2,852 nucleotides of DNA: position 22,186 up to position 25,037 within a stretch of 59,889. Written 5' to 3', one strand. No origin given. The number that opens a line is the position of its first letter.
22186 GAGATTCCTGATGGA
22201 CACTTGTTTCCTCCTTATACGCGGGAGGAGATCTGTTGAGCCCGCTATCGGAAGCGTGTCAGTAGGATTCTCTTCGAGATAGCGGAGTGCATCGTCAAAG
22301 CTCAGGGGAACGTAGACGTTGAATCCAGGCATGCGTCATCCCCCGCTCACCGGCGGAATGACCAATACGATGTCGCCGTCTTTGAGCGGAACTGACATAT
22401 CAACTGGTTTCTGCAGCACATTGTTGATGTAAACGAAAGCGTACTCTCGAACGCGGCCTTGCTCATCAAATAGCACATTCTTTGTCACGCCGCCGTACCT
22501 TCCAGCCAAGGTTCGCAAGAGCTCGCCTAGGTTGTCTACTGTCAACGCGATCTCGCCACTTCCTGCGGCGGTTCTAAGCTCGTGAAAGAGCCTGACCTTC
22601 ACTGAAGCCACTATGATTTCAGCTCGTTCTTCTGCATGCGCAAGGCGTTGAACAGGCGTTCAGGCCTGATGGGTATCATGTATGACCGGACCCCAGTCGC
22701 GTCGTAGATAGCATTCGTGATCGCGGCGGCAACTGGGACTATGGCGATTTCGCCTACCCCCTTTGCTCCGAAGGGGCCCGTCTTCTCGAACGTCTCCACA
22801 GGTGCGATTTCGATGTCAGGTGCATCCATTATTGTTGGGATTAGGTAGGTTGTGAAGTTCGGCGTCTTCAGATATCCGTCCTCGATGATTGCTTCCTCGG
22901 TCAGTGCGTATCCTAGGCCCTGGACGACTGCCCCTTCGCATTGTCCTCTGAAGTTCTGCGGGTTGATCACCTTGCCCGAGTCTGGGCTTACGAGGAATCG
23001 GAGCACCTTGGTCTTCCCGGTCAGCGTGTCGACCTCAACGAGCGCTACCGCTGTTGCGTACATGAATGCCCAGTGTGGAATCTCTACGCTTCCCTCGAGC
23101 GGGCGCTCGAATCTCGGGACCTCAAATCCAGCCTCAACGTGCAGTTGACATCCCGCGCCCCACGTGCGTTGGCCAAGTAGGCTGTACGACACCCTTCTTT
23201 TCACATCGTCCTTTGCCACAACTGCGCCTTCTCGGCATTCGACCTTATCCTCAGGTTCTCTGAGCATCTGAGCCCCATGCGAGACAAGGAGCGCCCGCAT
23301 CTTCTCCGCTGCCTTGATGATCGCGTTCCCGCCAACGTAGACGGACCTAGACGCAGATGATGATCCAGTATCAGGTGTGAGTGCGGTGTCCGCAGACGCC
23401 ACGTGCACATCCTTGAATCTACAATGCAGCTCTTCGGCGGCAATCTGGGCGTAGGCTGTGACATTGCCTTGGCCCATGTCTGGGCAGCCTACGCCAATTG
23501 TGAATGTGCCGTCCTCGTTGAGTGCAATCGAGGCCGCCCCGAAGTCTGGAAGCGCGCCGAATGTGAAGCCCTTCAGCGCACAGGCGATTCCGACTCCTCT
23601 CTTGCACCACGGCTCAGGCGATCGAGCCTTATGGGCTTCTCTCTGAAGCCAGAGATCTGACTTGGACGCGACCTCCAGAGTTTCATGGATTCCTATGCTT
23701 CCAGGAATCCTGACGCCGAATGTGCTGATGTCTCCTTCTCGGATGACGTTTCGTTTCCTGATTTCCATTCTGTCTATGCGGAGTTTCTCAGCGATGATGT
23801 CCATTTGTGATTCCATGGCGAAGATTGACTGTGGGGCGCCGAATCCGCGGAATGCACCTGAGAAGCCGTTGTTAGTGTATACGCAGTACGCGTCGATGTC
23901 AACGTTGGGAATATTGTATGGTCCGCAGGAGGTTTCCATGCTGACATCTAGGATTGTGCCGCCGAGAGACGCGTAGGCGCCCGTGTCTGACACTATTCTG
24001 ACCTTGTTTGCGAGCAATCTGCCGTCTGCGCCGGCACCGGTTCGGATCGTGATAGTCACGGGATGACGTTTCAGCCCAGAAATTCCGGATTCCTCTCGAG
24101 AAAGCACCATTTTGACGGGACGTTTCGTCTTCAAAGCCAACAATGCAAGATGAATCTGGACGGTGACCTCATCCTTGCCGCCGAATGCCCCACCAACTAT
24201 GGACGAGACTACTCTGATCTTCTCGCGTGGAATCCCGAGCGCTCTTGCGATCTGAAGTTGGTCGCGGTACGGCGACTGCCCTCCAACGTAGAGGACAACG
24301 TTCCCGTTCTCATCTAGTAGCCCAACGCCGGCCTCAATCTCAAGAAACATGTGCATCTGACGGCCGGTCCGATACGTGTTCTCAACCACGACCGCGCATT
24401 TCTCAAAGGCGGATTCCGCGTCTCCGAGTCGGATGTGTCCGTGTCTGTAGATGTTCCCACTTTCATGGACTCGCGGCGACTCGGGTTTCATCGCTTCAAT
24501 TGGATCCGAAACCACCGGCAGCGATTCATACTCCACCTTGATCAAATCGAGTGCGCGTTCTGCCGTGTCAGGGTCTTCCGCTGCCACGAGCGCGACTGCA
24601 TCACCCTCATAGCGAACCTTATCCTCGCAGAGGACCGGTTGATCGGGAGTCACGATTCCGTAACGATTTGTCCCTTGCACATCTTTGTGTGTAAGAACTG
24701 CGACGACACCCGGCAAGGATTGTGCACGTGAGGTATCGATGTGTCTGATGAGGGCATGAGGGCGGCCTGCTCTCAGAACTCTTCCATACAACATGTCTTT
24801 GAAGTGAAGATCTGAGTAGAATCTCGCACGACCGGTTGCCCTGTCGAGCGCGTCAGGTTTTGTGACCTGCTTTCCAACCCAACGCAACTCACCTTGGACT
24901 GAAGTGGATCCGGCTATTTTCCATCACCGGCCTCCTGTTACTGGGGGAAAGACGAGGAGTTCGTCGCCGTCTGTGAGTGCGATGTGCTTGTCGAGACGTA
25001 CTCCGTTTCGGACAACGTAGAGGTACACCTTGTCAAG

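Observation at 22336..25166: Ubiquitin-like (MoaD/ThiS/SAMP-type) genes translationally coupled inside both molybdenum-hydroxylase subunit sets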

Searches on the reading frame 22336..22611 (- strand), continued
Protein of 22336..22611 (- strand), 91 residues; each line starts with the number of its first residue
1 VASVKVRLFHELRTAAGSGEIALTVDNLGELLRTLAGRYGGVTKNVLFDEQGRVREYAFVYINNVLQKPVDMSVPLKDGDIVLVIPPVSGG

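Call 72: fold_search(model_id=the predicted structure, library=pdb)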
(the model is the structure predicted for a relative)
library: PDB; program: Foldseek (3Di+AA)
matches with E <= 10: 1074; with E <= 0.001: 91
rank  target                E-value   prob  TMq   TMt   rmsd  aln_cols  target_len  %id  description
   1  3hrd_A                3.1e-28  1.00  0.67  0.56   3.9       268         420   45  Crystal structure of nicotinate dehydrogenase (released 2009-06-30)
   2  1rm6_A                1.9e-20  1.00  0.62  0.30   4.2       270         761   37  Structure of 4-hydroxybenzoyl-CoA reductase from Thauera aromatica (released 2004-12-21)
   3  1dgj                  3.4e-20  1.00  0.66  0.27   4.7       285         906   34  CRYSTAL STRUCTURE OF THE ALDEHYDE OXIDOREDUCTASE FROM DESULFOVIBRIO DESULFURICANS ATCC 27774 (released 2000-03-22)
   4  1rm6_D                5.1e-20  1.00  0.65  0.31   3.4       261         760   38  Structure of 4-hydroxybenzoyl-CoA reductase from Thauera aromatica (released 2004-12-21)
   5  1sij                  7.2e-20  1.00  0.65  0.26   5.7       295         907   30  Crystal structure of the Aldehyde Dehydrogenase (a.k.a. AOR or MOP) of Desulfovibrio gigas covalently bound to [AsO3]- (released 2004-07-27)
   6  1t3q_B                4.2e-19  1.00  0.63  0.29   4.8       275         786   30  Crystal structure of quinoline 2-Oxidoreductase from Pseudomonas Putida 86 (released 2004-09-14)
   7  3b9j_K                8.5e-19  1.00  0.60  0.30   4.3       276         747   33  Structure of Xanthine Oxidase with 2-hydroxy-6-methylpurine (released 2007-12-04)
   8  3etr_C                9.0e-19  1.00  0.60  0.29   4.3       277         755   32  Crystal structure of xanthine oxidase in complex with lumazine (released 2009-01-27)
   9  3b9j_C                1.8e-18  1.00  0.60  0.29   4.3       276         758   33  Structure of Xanthine Oxidase with 2-hydroxy-6-methylpurine (released 2007-12-04)
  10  1ffu_B                1.8e-18  1.00  0.59  0.28   4.8       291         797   30  CARBON MONOXIDE DEHYDROGENASE FROM HYDROGENOPHAGA PSEUDOFLAVA WHICH LACKS THE MO-PYRANOPTERIN MOIETY OF THE MOLYBDENUM (released 2000-09-15)
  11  1n61_B                1.9e-18  1.00  0.60  0.28   4.4       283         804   31  Crystal Structure of the Cu,Mo-CO Dehydrogenase (CODH); Dithionite reduced state (released 2002-12-18)
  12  3bdj_A                3.3e-18  1.00  0.63  0.19   4.9       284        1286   33  Crystal Structure of Bovine Milk Xanthine Dehydrogenase with a Covalently Bound Oxipurinol Inhibitor (released 2008-11-25)
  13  1v97_A                3.3e-18  1.00  0.62  0.18   5.0       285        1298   33  Crystal Structure of Bovine Milk Xanthine Dehydrogenase FYX-051 bound form (released 2004-06-22)
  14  8uem_A                3.3e-18  1.00  0.60  0.28   4.7       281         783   31  The CryoEM structure of the high affinity Carbon monoxide dehydrogenase from Mycobacterium smegmatis (released 2024-10-16)
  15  3eub_4                4.1e-18  1.00  0.62  0.30   4.1       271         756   34  Crystal Structure of Desulfo-Xanthine Oxidase with Xanthine (released 2009-01-27)
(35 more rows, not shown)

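Call 86: predict_structure(alignment_id=A1)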
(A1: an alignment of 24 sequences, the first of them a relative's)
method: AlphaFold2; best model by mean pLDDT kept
length: 91 residues; sequences in the alignment: 24
mean_pLDDT: 88.5   pTM: 0.81
mean pLDDT of the five models: 88.5, 87.5, 86.6, 80.9, 80.2
residues with pLDDT >= 90: 47; 70-90: 40; 50-70: 2; < 50: 2
segments of 3 or more residues with pLDDT < 50: none
pLDDT, mean of each block of 10 residues (from residue 1): 93 87 96 90 83 85 93 96 79 35
secondary structure, 60 per line:
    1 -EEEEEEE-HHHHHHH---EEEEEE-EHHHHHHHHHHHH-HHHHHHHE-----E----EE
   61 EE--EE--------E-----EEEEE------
elements in order: E2-8 H10-16 E20-25 H28-39 H41-47 E59-62 E81-85

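Call 88: fold_search(model_id=the predicted structure, library=pdb)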
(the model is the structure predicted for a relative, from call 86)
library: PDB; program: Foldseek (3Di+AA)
matches with E <= 10: 488; with E <= 0.001: 29
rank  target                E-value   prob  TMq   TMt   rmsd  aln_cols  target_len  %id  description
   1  3po0                  6.4e-08  1.00  0.79  0.81   2.2        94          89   26  Crystal structure of SAMP1 from Haloferax volcanii (released 2011-03-30)
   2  2l52_MODEL_1_A        1.2e-07  1.00  0.83  0.77   2.7        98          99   35  Solution structure of the small archaeal modifier protein 1 (SAMP1) from Methanosarcina acetivorans (released 2011-02-09)
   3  6jbz_B                5.1e-07  1.00  0.70  0.75   2.9        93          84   28  Structural analysis of molybdopterin synthases from two mycobacteria pathogens (released 2019-02-13)
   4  2m19_MODEL_1_A        6.2e-07  1.00  0.82  0.72   2.3        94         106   32  Solution structure of the Haloferax volcanii HVO 2177 protein (released 2013-08-07)
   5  3dwg_C                1.2e-06  1.00  0.74  0.74   3.5        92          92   26  Crystal structure of a sulfur carrier protein complex found in the cysteine biosynthetic pathway of Mycobacterium tube (released 2008-09-23)
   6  4hro_B                1.4e-06  1.00  0.79  0.82   2.1        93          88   25  Crystal structure of H. volcanii small archaeal modifier protein 1 (released 2013-10-30)
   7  4hro_A                1.6e-06  1.00  0.79  0.82   2.0        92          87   24  Crystal structure of H. volcanii small archaeal modifier protein 1 (released 2013-10-30)
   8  6jc0_A                6.0e-06  1.00  0.70  0.75   2.7        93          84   27  Structural analysis of molybdopterin synthases from two mycobacteria pathogens (released 2019-02-13)
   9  1vjk                  1.3e-05  1.00  0.72  0.75   3.5        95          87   27  Putative molybdopterin converting factor, subunit 1 from Pyrococcus furiosus, Pfu-562899-001 (released 2004-08-10)
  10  3dwm_A                1.9e-05  1.00  0.74  0.76   2.6        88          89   23  Crystal structure of Mycobacterium tuberculosis CysO, an antigen (released 2008-09-23)
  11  4n6e_B                2.0e-05  1.00  0.75  0.76   2.9        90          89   23  Crystal structure of Amycolatopsis orientalis BexX/CysO complex (released 2014-05-14)
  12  7q5n_G                2.1e-05  1.00  0.74  0.67   3.4       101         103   13  Crystal structure of Chaetomium thermophilum Ahp1-Urm1 complex (released 2022-08-24)
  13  2ax5_MODEL_1_A        2.1e-05  1.00  0.74  0.69   3.1        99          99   20  Solution Structure of Urm1 from Saccharomyces Cerevisiae (released 2006-06-27)
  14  1v8c_A                2.4e-05  1.00  0.77  0.45   2.7        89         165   29  Crystal Structure of MoaD related protein from Thermus thermophilus HB8 (released 2004-01-20)
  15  1fm0_D                2.4e-05  1.00  0.61  0.67   3.7        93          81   22  MOLYBDOPTERIN SYNTHASE (MOAD/MOAE) (released 2001-01-17)
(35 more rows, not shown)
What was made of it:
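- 22336..22611 (-): Ubl-1: MoaD/SAMP1-like beta-grasp protein of 91 aa, ending exactly at PPVSGG. Its GTG start overlaps the TAG stop of L2. Foldseek top hits are SAMP1 3PO0 and 2L52 (TM 0.79-0.83), mycobacterial MoaD and CysO (calls 86, 88).
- On ThiS/MoaD beta-grasp superfamily (Pfam PF02597): Ubl-1: AlphaFold2 pLDDT 88.5; Foldseek TM 0.7-0.83 to SAMP1, MoaD, CysO and Urm1 (calls 86, 88).
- AlphaFold2 plus Foldseek for Ubl-1: SAMP1 and MoaD, TM about 0.8 (calls 86, 88).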

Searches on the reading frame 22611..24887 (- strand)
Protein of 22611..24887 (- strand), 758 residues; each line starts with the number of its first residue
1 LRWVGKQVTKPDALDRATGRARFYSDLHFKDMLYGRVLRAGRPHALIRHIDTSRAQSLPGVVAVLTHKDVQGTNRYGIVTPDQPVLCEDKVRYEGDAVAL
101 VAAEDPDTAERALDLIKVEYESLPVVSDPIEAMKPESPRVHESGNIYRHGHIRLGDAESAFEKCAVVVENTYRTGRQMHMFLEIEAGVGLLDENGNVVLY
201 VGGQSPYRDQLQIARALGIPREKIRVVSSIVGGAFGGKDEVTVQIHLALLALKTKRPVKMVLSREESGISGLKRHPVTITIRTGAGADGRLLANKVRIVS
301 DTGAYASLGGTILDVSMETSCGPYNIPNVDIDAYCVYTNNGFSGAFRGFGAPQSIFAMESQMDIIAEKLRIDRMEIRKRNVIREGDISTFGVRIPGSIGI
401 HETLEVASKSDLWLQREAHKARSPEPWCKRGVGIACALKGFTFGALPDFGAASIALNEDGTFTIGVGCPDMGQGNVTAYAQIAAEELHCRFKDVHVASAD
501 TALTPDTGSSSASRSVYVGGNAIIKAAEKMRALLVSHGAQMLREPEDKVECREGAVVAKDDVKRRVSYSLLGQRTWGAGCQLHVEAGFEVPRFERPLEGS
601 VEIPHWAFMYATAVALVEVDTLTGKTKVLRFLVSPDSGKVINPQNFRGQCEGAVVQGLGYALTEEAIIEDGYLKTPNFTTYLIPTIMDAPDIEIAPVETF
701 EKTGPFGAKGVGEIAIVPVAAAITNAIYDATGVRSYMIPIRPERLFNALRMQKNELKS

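Call 4: search_protein_families(library=pfam, proteins=[window:22611-24887:-], max_evalue=0.01)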
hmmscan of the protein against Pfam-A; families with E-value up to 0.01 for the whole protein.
window:22611-24887:- (758 aa): 3 families
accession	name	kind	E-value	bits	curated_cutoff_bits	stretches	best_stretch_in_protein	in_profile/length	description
PF02738.23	MoCoBD_1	-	1.8e-79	266.8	27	1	141-381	2-244/244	Molybdopterin cofactor-binding domain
PF20256.3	MoCoBD_2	-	4e-76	256.6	27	1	410-690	6-283/283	Molybdopterin cofactor-binding domain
PF01315.27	Ald_Xan_dh_C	-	4.2e-31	108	31.3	1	18-124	1-110/110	Aldehyde oxidase and xanthine dehydrogenase, a/b hammerhead domain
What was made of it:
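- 22611..24887 (-): Molybdenum (MCD cofactor) large subunit of set 2 (L2). The first canonical start is TTG 24887. Pfam Ald_Xan_dh_C, MoCoBD_1 and MoCoBD_2 (call 4).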

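Call 5: search_protein_families(library=ncbifam, proteins=[window:22611-24887:-], max_evalue=0.01)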
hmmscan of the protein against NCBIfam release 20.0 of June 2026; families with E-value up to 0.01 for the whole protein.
window:22611-24887:- (758 aa): 13 families
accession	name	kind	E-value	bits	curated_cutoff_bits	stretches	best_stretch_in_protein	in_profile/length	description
TIGR03196.1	pucD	equivalog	1.7e-205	684.8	783.65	1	4-747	3-756/763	xanthine dehydrogenase subunit D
TIGR03194.1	4hydrxCoA_A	equivalog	5.7e-164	547.4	994.55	1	12-749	5-746/746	4-hydroxybenzoyl-CoA reductase subunit alpha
NF043082.1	XdhA_XDHase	equivalog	2.9e-161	538.2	780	1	4-752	1-755/758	xanthine dehydrogenase subunit XdhA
TIGR03311.1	Se_dep_XDH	equivalog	1.9e-158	529.1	830.45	2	4-537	162-681/848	selenium-dependent xanthine dehydrogenase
NF007426.0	PRK09970.1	equivalog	2e-155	518.9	916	1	3-750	5-756/761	xanthine dehydrogenase molybdenum-binding subunit XdhA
NF045668.1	pterin_aldehy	equivalog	3.2e-136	455.7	1100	1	4-749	175-904/905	molybdopterin-dependent aldehyde oxidoreductase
NF041018.1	glyceraldDH_alpha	equivalog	3.1e-123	412.7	790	1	3-745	2-740/741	glyceraldehyde dehydrogenase subunit alpha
TIGR02965.1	xanthine_xdhB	equivalog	2.7e-111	373.1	849.5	1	8-730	5-728/758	xanthine dehydrogenase molybdopterin binding subunit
NF040766.1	CODH_aero_grp5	exception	1.5e-99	334.3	950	2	2-566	3-585/785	aerobic carbon-monoxide dehydrogenase large subunit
TIGR03313.1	Se_sel_red_Mo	hypoth_equivalog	1.5e-98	330.7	1101.9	2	151-749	358-949/951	molybdopterin-dependent oxidoreductase Mo/Fe-S-binding subunit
NF041671.1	peri_hyde_PaoC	equivalog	2.3e-84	284.2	1180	1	2-749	16-731/735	aldehyde oxidoreductase molybdenum-binding subunit PaoC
TIGR02416.1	CO_dehy_Mo_lg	equivalog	2.5e-82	277.3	991.15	1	18-746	7-768/770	aerobic carbon-monoxide dehydrogenase large subunit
TIGR02969.1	mam_aldehyde_ox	subfamily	8.1e-58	195.8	1912.3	1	4-731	576-1279/1330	aldehyde oxidase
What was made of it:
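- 22611..24887 (-): All NCBIfam equivalog hits are below cut-off (call 5).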

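Call 28: search_solved_structures(query=window:22611-24887:-, max_evalue=1e-30)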
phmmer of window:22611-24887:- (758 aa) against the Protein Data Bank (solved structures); distinct sequences matched with E-value up to 1e-30: 41.
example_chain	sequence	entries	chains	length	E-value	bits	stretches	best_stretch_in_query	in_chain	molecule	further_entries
1rm6_A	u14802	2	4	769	4.3e-112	378.9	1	4-749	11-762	4-hydroxybenzoyl-CoA reductase alpha subunit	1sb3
3hrd_A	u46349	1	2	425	2.5e-109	369.8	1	4-409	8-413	Nicotinate dehydrogenase large molybdopterin subunit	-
1dgj_A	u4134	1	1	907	8e-93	315.3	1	5-539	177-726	ALDEHYDE OXIDOREDUCTASE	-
1sij_A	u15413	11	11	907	5.3e-86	292.7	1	5-531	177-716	Aldehyde oxidoreductase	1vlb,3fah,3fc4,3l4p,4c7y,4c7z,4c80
7dqx_A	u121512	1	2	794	1.1e-83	285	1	2-748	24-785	6-hydroxypseudooxynicotine dehydrogenase complex subunit gamma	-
3sr6_C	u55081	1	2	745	3.5e-75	256.9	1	9-530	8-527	Xanthine dehydrogenase/oxidase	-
3etr_C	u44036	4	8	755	3.7e-75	256.9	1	9-530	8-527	Xanthine dehydrogenase/oxidase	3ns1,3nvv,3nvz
3nrz_C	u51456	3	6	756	3.7e-75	256.8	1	9-530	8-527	Xanthine dehydrogenase/oxidase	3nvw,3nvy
1fiq_C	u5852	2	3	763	3.8e-75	256.8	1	5-731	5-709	XANTHINE OXIDASE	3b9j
3eub_C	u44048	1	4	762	3.9e-75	256.8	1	9-731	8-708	Xanthine dehydrogenase/oxidase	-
1n5x_A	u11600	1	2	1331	3.2e-74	253.8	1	5-731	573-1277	Xanthine Dehydrogenase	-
3una_A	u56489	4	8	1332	3.2e-74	253.8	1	5-731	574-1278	Xanthine dehydrogenase/oxidase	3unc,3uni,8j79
1fo4_A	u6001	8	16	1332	3.2e-74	253.8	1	5-731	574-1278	XANTHINE DEHYDROGENASE | Xanthine dehydrogenase/oxidase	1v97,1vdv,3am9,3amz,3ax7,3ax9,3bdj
1wyg_A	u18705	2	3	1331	8.8e-73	249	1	12-529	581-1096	Xanthine dehydrogenase/oxidase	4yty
4yrw_A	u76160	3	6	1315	1.2e-72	248.6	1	12-529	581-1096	Xanthine dehydrogenase/oxidase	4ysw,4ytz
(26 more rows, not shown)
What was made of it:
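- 22611..24887 (-): Best PDB hits are 4-hydroxybenzoyl-CoA reductase alpha 1RM6 (4e-112) and nicotinate dehydrogenase 3HRD (call 28).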
